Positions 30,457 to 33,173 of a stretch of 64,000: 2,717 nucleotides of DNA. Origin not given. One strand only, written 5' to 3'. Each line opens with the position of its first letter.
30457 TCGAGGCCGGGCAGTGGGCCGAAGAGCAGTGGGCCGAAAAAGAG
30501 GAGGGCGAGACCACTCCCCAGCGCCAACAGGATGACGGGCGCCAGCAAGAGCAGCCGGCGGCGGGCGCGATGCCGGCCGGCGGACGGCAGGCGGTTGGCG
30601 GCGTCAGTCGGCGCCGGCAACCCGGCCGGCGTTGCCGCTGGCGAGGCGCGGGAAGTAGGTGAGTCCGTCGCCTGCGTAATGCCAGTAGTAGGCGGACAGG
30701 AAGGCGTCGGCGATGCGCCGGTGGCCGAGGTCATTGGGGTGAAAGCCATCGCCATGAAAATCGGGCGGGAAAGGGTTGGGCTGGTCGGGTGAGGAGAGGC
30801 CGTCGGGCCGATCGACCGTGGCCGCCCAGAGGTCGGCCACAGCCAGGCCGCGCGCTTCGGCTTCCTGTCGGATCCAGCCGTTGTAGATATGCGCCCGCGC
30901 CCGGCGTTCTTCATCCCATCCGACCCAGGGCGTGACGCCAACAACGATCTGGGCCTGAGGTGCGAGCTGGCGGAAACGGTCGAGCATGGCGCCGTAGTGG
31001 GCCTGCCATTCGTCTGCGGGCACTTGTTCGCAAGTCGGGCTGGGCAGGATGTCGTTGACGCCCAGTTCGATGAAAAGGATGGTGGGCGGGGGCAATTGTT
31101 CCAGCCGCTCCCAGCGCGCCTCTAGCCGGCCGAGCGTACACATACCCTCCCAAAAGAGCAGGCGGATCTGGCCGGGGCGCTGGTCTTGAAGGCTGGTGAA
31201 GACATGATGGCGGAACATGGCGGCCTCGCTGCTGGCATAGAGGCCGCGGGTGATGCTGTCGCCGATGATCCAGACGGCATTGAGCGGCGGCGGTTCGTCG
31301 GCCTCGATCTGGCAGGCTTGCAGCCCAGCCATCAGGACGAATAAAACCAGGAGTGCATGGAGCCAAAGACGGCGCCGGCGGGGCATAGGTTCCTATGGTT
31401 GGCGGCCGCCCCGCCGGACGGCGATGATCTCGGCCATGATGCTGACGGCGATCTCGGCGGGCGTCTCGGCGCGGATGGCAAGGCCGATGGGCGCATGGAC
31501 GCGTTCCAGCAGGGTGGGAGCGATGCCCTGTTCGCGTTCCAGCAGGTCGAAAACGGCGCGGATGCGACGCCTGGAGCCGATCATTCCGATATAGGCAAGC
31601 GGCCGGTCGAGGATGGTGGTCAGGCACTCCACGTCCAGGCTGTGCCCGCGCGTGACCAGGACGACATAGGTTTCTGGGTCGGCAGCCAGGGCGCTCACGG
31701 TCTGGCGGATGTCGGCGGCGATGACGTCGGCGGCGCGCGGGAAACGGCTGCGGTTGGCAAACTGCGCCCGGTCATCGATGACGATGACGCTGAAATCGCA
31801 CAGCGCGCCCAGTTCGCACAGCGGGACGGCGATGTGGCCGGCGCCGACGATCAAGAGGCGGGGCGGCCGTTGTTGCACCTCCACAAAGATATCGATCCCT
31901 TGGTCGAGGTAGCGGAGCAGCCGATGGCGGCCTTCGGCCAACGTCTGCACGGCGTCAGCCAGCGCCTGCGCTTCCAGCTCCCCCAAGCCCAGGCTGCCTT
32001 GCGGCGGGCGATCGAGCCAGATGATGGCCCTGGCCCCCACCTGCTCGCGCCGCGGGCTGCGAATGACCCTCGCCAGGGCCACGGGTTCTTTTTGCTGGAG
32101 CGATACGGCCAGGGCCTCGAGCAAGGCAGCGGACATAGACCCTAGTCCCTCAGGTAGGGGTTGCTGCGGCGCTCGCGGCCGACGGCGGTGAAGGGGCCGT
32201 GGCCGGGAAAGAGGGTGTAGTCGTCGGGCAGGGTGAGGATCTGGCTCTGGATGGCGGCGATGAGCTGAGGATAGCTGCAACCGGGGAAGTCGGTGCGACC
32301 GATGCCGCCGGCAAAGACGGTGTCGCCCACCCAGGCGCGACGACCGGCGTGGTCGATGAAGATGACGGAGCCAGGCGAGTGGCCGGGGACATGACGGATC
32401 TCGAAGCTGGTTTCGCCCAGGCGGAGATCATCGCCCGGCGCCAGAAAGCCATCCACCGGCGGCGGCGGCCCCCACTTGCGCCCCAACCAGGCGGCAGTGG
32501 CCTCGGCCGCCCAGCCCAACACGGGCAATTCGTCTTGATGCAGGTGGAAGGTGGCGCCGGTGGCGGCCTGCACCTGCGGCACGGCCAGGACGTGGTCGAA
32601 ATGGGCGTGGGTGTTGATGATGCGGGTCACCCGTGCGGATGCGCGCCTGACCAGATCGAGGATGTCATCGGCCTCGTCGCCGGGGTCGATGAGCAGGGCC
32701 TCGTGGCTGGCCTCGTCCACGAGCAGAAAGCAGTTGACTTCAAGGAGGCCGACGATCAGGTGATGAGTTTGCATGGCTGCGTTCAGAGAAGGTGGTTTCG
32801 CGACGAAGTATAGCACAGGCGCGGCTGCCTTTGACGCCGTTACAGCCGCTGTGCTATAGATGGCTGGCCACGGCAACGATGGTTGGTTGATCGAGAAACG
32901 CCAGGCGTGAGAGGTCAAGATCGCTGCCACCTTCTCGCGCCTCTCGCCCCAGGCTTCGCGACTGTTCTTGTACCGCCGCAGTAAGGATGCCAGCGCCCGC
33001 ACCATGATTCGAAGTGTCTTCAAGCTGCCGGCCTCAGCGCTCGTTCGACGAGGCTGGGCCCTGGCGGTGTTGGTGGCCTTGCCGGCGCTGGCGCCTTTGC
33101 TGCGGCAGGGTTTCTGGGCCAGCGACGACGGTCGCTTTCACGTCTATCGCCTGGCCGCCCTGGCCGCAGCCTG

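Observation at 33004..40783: Three paralogous GT-C membrane glycosyltransferases sharing a C-terminal ~110-aa module, with an interleaved membrane SGNH enzyme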

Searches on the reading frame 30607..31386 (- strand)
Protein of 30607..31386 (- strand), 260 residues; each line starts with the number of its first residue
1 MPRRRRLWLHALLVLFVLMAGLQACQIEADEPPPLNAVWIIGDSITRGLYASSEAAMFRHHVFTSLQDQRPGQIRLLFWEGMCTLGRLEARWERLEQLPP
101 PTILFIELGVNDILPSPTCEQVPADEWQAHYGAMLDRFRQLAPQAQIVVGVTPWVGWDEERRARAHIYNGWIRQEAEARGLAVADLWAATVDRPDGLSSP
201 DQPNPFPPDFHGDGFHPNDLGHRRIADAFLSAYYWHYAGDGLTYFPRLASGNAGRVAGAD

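Call 29: search_protein_families(library=pfam, proteins=[window:30607-31386:-], max_evalue=0.001)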
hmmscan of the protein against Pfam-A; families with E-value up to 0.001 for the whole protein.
window:30607-31386:- (260 aa): 3 families
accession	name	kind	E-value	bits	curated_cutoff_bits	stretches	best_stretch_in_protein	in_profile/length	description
PF13472.12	Lipase_GDSL_2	-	3.4e-25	90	32.9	1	41-224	2-178/178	GDSL-like Lipase/Acylhydrolase family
PF00657.28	Lipase_GDSL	-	3.6e-09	37.5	23.6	1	99-229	75-208/208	GDSL-like Lipase/Acylhydrolase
PF04311.20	DUF459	-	3.2e-07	30.4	27.2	1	38-230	2-195/197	Protein of unknown function (DUF459)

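Call 79: search_protein_families(library=ncbifam, proteins=[window:30607-31386:-], max_evalue=0.00001)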
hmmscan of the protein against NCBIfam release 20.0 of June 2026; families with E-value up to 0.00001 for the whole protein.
window:30607-31386:- (260 aa): 0 families

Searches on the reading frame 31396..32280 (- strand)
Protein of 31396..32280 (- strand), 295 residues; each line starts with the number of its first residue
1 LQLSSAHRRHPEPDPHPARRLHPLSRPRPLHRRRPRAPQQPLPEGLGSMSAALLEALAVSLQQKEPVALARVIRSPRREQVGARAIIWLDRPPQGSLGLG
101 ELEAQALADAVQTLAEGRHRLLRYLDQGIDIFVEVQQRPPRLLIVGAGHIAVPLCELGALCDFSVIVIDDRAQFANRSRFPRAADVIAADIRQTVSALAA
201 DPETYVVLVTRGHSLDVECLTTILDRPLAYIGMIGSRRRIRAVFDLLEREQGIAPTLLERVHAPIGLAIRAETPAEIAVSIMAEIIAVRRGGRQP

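Call 29: search_protein_families(library=pfam, proteins=[window:31396-32280:-], max_evalue=0.001)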
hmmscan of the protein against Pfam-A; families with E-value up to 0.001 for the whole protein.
window:31396-32280:- (295 aa): 2 families
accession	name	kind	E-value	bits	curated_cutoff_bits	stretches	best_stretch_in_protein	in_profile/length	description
PF13478.12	XdhC_C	-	1.5e-43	148.7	29.7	1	142-285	1-125/125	XdhC Rossmann domain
PF02625.21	XdhC_CoxI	-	7.8e-13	48.6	24.3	1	61-124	2-67/68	XdhC and CoxI family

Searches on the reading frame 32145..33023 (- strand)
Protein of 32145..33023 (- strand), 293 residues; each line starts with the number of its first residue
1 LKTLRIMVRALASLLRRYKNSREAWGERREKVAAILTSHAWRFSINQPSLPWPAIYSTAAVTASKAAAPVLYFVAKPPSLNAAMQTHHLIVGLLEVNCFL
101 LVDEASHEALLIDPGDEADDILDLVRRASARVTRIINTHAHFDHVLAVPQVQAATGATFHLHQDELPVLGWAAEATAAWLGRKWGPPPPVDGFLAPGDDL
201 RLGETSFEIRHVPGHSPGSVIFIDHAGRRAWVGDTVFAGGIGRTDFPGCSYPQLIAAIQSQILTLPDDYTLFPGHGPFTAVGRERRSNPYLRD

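Call 29: search_protein_families(library=pfam, proteins=[window:32145-33023:-], max_evalue=0.001)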
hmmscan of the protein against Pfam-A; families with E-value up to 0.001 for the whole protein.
window:32145-33023:- (293 aa): 1 family
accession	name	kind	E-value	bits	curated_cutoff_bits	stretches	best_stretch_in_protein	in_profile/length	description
PF00753.33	Lactamase_B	-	7.8e-28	98.2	22.7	1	92-275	2-196/196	Metallo-beta-lactamase superfamily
